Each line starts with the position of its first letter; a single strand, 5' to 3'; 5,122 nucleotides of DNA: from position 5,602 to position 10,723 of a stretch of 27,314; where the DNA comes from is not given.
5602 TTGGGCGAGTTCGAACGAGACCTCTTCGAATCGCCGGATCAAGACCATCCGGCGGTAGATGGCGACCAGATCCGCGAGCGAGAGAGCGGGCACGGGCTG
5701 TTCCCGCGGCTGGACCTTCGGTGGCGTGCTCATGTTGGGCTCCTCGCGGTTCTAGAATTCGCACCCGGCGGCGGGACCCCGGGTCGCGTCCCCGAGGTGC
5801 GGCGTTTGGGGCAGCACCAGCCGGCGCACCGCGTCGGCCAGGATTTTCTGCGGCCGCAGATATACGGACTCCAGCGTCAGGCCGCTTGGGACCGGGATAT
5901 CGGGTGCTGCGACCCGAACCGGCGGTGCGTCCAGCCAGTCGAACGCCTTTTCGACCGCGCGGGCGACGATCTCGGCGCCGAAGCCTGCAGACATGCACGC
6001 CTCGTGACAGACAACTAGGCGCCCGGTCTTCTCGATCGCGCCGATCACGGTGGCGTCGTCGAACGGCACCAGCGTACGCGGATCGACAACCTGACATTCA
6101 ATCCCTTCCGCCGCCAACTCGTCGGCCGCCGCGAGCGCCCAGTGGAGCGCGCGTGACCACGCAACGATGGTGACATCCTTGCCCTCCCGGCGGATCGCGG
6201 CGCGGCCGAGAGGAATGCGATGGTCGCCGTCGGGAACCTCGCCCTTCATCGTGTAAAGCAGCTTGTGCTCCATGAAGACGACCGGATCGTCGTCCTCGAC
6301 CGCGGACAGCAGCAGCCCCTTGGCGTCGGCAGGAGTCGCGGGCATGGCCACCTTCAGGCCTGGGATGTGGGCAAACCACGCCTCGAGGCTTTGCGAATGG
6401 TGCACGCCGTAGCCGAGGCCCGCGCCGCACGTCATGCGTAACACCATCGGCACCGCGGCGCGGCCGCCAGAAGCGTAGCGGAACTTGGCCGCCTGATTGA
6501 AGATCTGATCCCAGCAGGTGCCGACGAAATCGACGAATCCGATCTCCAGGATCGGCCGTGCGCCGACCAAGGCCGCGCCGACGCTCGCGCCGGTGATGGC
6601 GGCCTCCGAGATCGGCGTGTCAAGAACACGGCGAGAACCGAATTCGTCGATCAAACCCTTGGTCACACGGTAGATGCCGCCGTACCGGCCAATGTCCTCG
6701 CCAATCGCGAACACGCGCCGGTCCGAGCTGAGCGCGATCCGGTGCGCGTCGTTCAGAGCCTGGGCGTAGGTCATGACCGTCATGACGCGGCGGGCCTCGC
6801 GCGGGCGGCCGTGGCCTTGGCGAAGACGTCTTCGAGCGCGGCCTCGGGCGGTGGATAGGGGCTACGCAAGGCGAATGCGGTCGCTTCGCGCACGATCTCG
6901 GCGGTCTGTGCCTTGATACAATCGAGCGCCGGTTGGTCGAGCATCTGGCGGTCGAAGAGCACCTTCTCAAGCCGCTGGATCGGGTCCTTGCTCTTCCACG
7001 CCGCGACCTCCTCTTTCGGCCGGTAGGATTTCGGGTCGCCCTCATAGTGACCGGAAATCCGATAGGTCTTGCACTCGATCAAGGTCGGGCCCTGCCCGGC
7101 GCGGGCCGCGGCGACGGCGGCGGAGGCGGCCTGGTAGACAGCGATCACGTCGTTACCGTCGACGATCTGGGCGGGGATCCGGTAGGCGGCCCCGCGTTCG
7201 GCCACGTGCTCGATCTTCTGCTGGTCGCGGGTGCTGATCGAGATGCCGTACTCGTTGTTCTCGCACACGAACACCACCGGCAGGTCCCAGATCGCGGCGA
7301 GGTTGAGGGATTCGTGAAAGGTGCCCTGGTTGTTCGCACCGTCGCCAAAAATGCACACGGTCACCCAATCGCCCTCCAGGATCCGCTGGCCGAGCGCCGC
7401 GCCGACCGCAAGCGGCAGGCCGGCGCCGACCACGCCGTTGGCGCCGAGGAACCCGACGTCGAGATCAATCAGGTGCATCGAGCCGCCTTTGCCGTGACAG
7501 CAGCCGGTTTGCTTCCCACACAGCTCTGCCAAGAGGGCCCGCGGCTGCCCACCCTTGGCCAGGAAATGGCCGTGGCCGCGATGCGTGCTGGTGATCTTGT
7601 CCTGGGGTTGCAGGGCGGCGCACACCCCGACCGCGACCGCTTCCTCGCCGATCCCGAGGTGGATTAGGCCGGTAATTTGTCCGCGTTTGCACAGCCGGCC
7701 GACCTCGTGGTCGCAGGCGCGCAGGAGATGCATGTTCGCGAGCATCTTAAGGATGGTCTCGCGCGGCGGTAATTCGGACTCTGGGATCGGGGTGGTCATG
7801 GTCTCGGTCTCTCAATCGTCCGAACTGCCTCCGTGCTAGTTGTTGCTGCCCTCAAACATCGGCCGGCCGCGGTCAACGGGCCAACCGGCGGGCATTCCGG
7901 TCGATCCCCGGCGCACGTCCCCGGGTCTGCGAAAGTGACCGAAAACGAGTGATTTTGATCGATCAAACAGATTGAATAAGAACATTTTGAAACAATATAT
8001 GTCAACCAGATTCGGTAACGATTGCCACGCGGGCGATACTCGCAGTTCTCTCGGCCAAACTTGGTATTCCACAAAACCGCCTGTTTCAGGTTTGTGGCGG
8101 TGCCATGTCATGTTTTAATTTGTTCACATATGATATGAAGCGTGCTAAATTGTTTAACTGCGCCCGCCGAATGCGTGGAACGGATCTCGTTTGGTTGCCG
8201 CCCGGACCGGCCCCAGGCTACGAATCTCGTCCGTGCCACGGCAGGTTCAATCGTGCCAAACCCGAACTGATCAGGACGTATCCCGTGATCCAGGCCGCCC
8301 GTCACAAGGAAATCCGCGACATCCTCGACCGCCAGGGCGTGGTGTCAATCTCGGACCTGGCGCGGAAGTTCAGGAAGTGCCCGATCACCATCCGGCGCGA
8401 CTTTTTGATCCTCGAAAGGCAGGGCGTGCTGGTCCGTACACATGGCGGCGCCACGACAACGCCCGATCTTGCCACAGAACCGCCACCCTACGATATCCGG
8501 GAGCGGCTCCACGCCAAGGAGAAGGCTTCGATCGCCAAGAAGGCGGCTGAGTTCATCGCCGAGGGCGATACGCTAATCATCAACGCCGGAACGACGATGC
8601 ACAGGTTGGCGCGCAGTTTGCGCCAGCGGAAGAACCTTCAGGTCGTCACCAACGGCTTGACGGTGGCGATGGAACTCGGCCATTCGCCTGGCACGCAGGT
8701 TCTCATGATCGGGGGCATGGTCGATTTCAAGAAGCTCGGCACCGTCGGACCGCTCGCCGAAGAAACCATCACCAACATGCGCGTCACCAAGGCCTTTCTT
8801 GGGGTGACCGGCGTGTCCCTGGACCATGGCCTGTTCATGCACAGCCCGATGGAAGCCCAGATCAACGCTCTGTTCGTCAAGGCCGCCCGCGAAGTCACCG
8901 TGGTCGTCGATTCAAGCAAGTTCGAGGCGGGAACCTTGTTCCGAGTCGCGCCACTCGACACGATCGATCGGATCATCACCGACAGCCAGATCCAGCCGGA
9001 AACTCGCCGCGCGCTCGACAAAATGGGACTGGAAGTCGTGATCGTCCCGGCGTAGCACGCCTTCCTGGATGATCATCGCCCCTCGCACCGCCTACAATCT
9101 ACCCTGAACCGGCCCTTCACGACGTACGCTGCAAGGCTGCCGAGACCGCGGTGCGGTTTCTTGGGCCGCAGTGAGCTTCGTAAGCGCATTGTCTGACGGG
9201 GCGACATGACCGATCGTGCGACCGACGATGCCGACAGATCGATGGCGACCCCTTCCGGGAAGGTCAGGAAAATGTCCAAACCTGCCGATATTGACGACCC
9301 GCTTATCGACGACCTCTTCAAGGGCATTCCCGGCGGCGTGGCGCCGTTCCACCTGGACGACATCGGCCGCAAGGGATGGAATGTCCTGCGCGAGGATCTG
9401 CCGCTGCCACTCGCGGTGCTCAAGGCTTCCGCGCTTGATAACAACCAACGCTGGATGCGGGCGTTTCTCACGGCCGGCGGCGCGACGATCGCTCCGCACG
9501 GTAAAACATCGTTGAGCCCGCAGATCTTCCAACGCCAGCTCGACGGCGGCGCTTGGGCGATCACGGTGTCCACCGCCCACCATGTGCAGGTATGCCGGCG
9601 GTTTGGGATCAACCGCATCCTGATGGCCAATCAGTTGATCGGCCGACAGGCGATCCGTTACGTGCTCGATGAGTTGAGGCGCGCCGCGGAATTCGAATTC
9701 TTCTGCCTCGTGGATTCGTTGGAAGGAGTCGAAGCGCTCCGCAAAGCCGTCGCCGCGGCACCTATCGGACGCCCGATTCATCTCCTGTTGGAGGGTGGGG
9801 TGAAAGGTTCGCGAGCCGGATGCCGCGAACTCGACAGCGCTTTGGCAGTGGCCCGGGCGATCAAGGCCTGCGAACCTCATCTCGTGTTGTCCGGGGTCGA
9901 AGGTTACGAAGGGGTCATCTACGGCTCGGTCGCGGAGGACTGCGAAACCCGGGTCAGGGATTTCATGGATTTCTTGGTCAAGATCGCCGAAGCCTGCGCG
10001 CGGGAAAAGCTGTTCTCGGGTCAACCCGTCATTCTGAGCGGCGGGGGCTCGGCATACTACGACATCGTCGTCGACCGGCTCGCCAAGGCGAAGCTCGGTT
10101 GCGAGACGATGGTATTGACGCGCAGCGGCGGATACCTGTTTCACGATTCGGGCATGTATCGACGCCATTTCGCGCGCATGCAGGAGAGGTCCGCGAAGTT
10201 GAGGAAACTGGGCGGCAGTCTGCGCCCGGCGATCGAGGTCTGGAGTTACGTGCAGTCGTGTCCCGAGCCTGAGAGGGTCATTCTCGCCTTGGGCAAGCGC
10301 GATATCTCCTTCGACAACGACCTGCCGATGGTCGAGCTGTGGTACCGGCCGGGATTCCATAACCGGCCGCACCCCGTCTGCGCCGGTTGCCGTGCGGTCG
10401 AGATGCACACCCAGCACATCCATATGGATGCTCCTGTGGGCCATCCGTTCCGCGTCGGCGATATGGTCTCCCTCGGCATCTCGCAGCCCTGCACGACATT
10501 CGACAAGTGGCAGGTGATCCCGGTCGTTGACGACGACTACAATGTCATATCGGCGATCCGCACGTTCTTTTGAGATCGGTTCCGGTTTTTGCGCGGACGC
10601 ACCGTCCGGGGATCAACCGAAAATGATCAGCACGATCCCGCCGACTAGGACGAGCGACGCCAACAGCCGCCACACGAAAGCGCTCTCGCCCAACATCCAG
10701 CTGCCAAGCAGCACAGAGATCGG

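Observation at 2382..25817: Non-canonical aminophosphonate catabolic island: PhnSTU + PhnY + PhnA, with a replacement front end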

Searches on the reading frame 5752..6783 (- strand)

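Call 3: search_protein_families(library=pfam, proteins=[window:5752-6783:-])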
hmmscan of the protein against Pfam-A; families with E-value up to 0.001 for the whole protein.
window:5752-6783:- (343 aa): 2 families
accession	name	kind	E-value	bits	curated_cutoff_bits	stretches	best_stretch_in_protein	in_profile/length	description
PF02779.29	Transket_pyr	-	2.7e-42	144.8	27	1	4-178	3-173/174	Transketolase, pyrimidine binding domain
PF02780.25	Transketolase_C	-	1.9e-35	121.9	25.9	1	193-308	1-117/124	Transketolase, C-terminal domain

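Call 6: search_protein_families(library=ncbifam, proteins=[window:5752-6783:-], max_evalue=0.00001)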
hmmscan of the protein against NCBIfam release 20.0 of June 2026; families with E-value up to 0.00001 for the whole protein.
window:5752-6783:- (343 aa): 7 families
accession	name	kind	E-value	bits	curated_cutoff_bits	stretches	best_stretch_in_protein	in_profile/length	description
NF006667.0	PRK09212.1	subfamily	2.2e-105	352.2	321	1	1-323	1-323/327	pyruvate dehydrogenase complex E1 component subunit beta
NF008854.0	PRK11892.1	equivalog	3.3e-104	349.1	454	1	1-322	139-461/464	pyruvate dehydrogenase complex E1 component subunit beta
TIGR00204.1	dxs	equivalog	1.3e-17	63.6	465.95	1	42-280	344-573/616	1-deoxy-D-xylulose-5-phosphate synthase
NF004559.0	PRK05899.2-5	equivalog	1e-15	57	488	1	52-280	361-581/627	transketolase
NF008968.0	PRK12315.1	subfamily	2e-12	46.2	510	1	5-273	280-534/582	1-deoxy-D-xylulose-5-phosphate synthase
NF003933.0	PRK05444.2-2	equivalog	2.1e-11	43.1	395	1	45-280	330-561/606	1-deoxy-D-xylulose-5-phosphate synthase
NF004556.0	PRK05899.2-2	equivalog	9.3e-08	30.8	575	1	142-279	455-596/639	transketolase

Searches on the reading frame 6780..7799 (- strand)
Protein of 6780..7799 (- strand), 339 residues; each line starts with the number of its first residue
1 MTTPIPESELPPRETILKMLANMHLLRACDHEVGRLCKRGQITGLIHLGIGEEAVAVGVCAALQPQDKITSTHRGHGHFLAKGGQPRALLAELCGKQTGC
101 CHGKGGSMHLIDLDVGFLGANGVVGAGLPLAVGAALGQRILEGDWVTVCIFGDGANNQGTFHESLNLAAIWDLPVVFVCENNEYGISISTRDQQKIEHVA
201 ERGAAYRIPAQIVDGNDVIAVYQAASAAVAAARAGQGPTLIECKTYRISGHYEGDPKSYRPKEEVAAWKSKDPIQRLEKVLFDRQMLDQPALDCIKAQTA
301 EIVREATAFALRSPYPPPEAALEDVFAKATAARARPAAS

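Call 3: search_protein_families(library=pfam, proteins=[window:6780-7799:-])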
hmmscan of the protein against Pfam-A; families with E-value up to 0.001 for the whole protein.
window:6780-7799:- (339 aa): 3 families
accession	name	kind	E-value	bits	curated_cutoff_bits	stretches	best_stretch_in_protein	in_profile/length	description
PF00676.26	E1_dh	-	1.4e-86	290.6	22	1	23-319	3-300/300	Dehydrogenase E1 component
PF02775.26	TPP_enzyme_C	-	2.4e-07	31.1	21.9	1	120-243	26-151/151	Thiamine pyrophosphate enzyme, C-terminal TPP binding domain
PF00456.26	Transketolase_N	-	3.5e-06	26.7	22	1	135-246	125-244/334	Transketolase, thiamine diphosphate binding domain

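Call 6: search_protein_families(library=ncbifam, proteins=[window:6780-7799:-], max_evalue=0.00001)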
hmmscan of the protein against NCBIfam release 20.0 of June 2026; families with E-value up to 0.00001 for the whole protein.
window:6780-7799:- (339 aa): 6 families
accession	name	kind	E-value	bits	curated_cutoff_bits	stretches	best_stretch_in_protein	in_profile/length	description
TIGR03182.1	PDH_E1_alph_y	equivalog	3.3e-106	354.8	393.85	1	14-327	2-315/315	pyruvate dehydrogenase (acetyl-transferring) E1 component subunit alpha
TIGR03181.1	PDH_E1_alph_x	equivalog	3.4e-80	269.5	411.35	1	13-332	23-333/341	pyruvate dehydrogenase (acetyl-transferring) E1 component subunit alpha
NF004559.0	PRK05899.2-5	equivalog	2.9e-14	52.2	488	1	120-248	124-250/627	transketolase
NF006914.0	PRK09404.1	equivalog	2.8e-08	32.5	764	1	145-306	341-507/919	2-oxoglutarate dehydrogenase E1 component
TIGR00232.1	tktlase_bact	equivalog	2.1e-07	29.7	682.25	1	121-246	109-242/654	transketolase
NF004556.0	PRK05899.2-2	equivalog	9.7e-07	27.4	575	1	121-245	124-244/639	transketolase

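Call 57: search_solved_structures(query=window:6780-7799:-, max_evalue=1e-40, show_alignments=1)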
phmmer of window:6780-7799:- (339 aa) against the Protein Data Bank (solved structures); distinct sequences matched with E-value up to 1e-40: 22.
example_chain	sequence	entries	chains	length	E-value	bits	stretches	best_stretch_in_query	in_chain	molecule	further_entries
2ozl_A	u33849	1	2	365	4e-61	210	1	10-321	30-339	Pyruvate dehydrogenase E1 component alpha subunit, somatic form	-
1ni4_A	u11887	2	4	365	4e-61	210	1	10-321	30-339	Pyruvate dehydrogenase E1 component: Alpha subunit | Pyruvate dehydrogenase E1 component subunit alpha, somatic form, mitochondrial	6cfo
3exe_A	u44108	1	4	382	4.6e-61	209.8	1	10-321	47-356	Pyruvate dehydrogenase E1 component subunit alpha, somatic form, mitochondrial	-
6cer_A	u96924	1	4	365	1e-60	208.7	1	10-321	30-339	Pyruvate dehydrogenase E1 component subunit alpha, somatic form, mitochondrial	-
3exi_A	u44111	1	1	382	1.2e-60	208.4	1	10-321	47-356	Pyruvate dehydrogenase E1 component subunit alpha, somatic form, mitochondrial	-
3exf_A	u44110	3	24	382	2.7e-60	207.3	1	10-321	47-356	Pyruvate dehydrogenase E1 component subunit alpha, somatic form, mitochondrial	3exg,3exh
1um9_A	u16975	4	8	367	4.6e-49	170.4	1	16-329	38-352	2-oxo acid dehydrogenase alpha subunit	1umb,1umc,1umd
2j9f_A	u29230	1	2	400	1.6e-45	158.8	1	9-331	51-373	2-OXOISOVALERATE DEHYDROGENASE ALPHA SUBUNIT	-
2bff_A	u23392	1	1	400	1.1e-44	156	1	9-331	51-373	2-OXOISOVALERATE DEHYDROGENASE ALPHA SUBUNIT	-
1x7w_A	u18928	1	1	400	1.5e-44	155.5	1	9-331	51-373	2-oxoisovalerate dehydrogenase alpha subunit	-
1x7x_A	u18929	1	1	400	1.6e-44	155.5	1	9-331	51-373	2-oxoisovalerate dehydrogenase alpha subunit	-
1x7y_A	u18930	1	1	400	2e-44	155.1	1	9-331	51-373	2-oxoisovalerate dehydrogenase alpha subunit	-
1dtw_A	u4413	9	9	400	2e-44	155.1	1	9-331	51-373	BRANCHED-CHAIN ALPHA-KETO ACID DEHYDROGENASE ALPHA SUBUNIT | 2-OXOISOVALERATE DEHYDROGENASE ALPHA SUBUNIT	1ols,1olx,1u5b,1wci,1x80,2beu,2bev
1x7z_A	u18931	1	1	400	2.4e-44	154.9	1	9-331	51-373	2-oxoisovalerate dehydrogenase alpha subunit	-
2bfe_A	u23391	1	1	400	1.8e-43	152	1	9-331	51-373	2-OXOISOVALERATE DEHYDROGENASE ALPHA SUBUNIT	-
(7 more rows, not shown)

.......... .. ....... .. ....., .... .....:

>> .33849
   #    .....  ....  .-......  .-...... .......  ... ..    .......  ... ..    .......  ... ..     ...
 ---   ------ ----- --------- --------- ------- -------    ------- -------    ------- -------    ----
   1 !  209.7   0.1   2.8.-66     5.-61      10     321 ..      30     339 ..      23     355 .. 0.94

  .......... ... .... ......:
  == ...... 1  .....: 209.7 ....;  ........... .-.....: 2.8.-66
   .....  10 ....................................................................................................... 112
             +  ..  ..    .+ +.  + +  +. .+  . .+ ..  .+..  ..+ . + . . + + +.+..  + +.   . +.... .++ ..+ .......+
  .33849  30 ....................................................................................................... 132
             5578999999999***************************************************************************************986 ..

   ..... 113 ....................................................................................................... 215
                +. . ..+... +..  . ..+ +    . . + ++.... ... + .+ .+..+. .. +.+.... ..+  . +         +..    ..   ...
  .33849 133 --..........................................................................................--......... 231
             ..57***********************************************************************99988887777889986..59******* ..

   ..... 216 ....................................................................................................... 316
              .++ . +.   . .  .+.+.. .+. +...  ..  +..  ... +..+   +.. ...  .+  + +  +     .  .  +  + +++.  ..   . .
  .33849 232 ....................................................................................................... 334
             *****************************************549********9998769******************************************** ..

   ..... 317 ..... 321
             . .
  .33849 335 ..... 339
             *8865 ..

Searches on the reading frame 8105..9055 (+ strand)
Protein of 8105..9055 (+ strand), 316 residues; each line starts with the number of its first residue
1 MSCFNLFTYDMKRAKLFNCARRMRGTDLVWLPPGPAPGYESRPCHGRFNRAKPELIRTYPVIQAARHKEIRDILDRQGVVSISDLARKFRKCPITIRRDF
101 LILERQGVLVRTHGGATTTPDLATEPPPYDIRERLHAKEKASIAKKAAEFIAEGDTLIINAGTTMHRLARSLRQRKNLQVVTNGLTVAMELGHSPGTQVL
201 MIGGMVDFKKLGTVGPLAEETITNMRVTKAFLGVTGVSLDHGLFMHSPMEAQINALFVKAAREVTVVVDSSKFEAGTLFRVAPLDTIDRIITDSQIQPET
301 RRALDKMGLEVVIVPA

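Call 3: search_protein_families(library=pfam, proteins=[window:8105-9055:+])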
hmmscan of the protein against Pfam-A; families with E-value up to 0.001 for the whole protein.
window:8105-9055:+ (316 aa): 2 families
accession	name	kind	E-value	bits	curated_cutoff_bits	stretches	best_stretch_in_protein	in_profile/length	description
PF00455.28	DeoRC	-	2.7e-50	170.9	31.8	1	136-294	2-160/160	DeoR C terminal sensor domain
PF08220.18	HTH_DeoR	-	1.6e-13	50.6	21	1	66-117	1-52/57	DeoR-like helix-turn-helix domain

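Call 6: search_protein_families(library=ncbifam, proteins=[window:8105-9055:+], max_evalue=0.00001)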
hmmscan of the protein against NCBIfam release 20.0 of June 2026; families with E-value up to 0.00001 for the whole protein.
window:8105-9055:+ (316 aa): 10 families
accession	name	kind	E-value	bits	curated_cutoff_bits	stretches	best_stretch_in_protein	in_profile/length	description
NF040755.1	AgaR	equivalog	9.9e-61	205.1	260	1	65-314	6-256/256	transcriptional repressor AgaR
NF007316.0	PRK09802.1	equivalog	2e-54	184.6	351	1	65-314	17-267/269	DeoR family transcriptional regulator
NF041397.1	TranRegGlpR_Halo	equivalog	3.8e-48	164.3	300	1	64-312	4-250/253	HTH-type transcriptional regulator GlpR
NF007753.1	PRK10434.1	equivalog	1.5e-47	162.3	350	1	65-314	5-253/253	glucitol operon DNA-binding transcriptional repressor SrlR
NF008154.0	PRK10906.1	equivalog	8.8e-39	133.3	331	1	63-304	3-242/252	DeoR/GlpR family transcriptional regulator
NF040890.1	trans_reg_YgbI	equivalog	4.2e-37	128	400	1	62-313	2-251/253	DNA-binding transcriptional repressor YgbI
NF040887.2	trans_reg_YciT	exception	2.3e-36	125.7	450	1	65-314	3-246/246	DNA-binding transcriptional regulator YciT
NF010034.0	PRK13509.1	equivalog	2.5e-31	109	244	1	64-314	4-251/251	HTH-type transcriptional regulator UlaR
NF007720.0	PRK10411.1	equivalog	1.1e-26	93.6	259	1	63-295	2-234/243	L-fucose operon activator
NF007961.0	PRK10681.1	equivalog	1e-17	64.4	244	1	66-301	8-240/252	DNA-binding transcriptional repressor DeoR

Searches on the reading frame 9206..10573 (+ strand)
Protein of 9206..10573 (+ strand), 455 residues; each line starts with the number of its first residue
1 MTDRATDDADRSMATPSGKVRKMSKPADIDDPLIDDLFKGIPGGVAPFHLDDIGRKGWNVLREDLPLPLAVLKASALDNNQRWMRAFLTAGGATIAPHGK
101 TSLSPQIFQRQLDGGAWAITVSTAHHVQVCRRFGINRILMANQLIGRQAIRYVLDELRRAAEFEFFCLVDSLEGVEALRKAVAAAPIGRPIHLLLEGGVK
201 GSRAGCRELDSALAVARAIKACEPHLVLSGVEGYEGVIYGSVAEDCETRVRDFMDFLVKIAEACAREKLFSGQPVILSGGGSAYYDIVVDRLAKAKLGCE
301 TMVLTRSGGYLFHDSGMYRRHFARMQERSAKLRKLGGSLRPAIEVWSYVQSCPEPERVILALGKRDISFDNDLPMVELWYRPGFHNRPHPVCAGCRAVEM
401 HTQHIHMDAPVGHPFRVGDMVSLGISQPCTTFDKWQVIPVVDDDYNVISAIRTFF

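Call 4: search_protein_families(library=pfam, proteins=[window:9206-10573:+])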
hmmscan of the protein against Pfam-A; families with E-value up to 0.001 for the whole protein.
window:9206-10573:+ (455 aa): 2 families
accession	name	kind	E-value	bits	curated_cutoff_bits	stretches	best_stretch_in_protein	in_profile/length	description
PF14031.13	D-ser_dehydrat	-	6.4e-13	49.6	22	1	342-441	1-97/97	Putative serine dehydratase domain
PF01168.26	Ala_racemase_N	-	2.4e-08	34.4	24.1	1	75-260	4-181/220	Alanine racemase, N-terminal domain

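Call 6: search_protein_families(library=ncbifam, proteins=[window:9206-10573:+], max_evalue=0.00001)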
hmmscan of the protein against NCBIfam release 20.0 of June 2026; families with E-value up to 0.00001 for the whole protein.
window:9206-10573:+ (455 aa): 1 family
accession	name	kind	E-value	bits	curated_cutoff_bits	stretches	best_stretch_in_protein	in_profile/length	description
NF045642.2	HdxyAspAldBhcC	equivalog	1.3e-18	67.3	690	1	63-376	25-318/387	3-hydroxy-D-aspartate aldolase BhcC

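Call 40: search_solved_structures(query=window:9206-10573:+, max_evalue=0.001)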
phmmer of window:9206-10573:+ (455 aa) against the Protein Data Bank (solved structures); distinct sequences matched with E-value up to 0.001: 7.
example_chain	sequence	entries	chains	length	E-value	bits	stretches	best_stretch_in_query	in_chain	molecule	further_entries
3gwq_A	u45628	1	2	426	4.4e-103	348.8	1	34-455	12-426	D-serine deaminase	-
7dib_A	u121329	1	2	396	7.5e-13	51.3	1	63-248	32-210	D-threonine aldolase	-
4v15_A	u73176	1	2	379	1.4e-10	43.8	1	63-315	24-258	D-THREONINE ALDOLASE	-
6qkb_A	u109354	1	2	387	8.2e-10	41.3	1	64-376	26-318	D-3-hydroxyaspartate aldolase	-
3wqg_A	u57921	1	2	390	2.7e-05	26.4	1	65-239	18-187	D-threo-3-hydroxyaspartate dehydratase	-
3wqc_A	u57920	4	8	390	2.7e-05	26.4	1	65-239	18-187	D-threo-3-hydroxyaspartate dehydratase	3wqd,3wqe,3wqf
4pb3_A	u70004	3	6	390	2.7e-05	26.4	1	65-239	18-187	D-threo-3-hydroxyaspartate dehydratase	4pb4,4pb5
